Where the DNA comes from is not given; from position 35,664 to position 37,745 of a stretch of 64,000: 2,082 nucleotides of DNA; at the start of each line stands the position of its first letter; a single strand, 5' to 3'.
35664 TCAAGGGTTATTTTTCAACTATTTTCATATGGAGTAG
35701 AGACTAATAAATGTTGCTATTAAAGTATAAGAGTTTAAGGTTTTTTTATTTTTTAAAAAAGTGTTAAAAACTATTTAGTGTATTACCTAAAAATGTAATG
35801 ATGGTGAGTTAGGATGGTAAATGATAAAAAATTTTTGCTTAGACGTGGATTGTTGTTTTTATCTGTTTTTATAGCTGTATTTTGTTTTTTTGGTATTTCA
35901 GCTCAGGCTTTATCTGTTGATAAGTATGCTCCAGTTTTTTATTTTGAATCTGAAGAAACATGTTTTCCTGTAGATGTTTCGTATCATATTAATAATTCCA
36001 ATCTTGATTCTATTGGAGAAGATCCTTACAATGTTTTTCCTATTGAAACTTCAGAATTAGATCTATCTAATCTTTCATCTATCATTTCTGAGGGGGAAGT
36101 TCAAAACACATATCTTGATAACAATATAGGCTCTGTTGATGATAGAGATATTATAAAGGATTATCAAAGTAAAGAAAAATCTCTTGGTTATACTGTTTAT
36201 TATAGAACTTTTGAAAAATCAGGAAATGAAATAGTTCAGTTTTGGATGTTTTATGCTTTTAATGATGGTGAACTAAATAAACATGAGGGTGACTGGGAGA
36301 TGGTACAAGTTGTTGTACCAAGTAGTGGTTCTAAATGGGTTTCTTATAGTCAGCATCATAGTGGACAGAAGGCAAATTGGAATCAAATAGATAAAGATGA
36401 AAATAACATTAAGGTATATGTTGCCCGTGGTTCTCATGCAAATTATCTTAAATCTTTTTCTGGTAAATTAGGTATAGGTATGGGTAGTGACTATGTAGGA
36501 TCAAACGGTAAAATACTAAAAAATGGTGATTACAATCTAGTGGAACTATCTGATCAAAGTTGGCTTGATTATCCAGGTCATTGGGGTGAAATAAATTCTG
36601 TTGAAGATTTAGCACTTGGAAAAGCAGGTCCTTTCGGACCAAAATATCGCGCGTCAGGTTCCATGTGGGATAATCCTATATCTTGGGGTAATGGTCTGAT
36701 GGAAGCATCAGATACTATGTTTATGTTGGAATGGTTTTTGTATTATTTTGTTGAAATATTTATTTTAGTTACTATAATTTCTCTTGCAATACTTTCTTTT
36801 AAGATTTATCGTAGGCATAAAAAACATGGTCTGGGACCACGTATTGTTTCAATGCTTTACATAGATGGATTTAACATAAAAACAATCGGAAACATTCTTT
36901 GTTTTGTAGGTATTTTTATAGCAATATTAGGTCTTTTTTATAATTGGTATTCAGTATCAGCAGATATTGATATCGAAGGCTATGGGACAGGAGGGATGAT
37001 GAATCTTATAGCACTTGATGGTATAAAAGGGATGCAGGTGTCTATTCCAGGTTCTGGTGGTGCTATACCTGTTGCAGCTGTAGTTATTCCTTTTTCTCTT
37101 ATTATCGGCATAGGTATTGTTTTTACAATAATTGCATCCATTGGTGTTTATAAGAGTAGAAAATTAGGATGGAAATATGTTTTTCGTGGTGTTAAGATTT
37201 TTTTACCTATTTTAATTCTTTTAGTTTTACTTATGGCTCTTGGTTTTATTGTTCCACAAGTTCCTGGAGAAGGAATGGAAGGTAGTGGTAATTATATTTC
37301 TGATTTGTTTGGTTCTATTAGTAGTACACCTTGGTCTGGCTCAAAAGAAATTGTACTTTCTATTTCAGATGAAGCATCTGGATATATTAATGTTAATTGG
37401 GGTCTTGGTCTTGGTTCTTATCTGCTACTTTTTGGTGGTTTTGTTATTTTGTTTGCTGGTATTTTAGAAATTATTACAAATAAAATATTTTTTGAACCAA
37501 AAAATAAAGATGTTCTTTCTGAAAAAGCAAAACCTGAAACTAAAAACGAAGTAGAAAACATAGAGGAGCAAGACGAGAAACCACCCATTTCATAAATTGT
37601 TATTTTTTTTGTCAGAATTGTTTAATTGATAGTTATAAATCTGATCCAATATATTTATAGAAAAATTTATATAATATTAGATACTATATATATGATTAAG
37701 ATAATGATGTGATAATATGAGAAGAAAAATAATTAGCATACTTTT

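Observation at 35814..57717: About 22 kb of contiguous same-strand genes that encode almost only secreted peptidases and adhesin-like proteins, in a small AT-rich archaeon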

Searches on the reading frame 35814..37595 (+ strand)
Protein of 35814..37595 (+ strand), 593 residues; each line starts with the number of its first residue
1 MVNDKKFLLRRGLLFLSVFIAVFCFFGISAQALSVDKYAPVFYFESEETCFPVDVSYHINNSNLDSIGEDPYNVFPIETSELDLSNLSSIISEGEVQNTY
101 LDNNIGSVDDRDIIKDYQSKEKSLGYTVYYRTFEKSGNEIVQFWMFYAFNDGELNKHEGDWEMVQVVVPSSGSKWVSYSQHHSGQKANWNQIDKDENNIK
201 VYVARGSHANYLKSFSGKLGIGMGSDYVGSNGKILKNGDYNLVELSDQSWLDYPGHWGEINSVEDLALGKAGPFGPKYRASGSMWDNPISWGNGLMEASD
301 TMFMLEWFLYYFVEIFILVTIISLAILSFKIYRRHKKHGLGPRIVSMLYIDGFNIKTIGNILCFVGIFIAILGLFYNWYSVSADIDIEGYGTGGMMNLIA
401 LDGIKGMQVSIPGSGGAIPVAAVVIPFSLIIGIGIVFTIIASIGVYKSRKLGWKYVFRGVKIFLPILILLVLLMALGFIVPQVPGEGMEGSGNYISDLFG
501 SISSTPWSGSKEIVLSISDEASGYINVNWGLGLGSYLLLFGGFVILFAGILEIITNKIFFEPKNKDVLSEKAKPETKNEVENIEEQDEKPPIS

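Call 4: search_protein_families(library=pfam, proteins=[window:35814-37595:+], max_evalue=0.01)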
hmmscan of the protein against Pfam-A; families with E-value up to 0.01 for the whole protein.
window:35814-37595:+ (593 aa): 1 family
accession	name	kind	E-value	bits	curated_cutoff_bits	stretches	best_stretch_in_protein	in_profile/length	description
PF06101.16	Vps62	-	4.8e-05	22.4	22.1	1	35-258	242-485/541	Vacuolar protein sorting-associated protein 62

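Call 6: search_protein_families(library=ncbifam, proteins=[window:35814-37595:+], max_evalue=0.1)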
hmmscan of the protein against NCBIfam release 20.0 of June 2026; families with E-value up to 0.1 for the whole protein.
window:35814-37595:+ (593 aa): 0 families
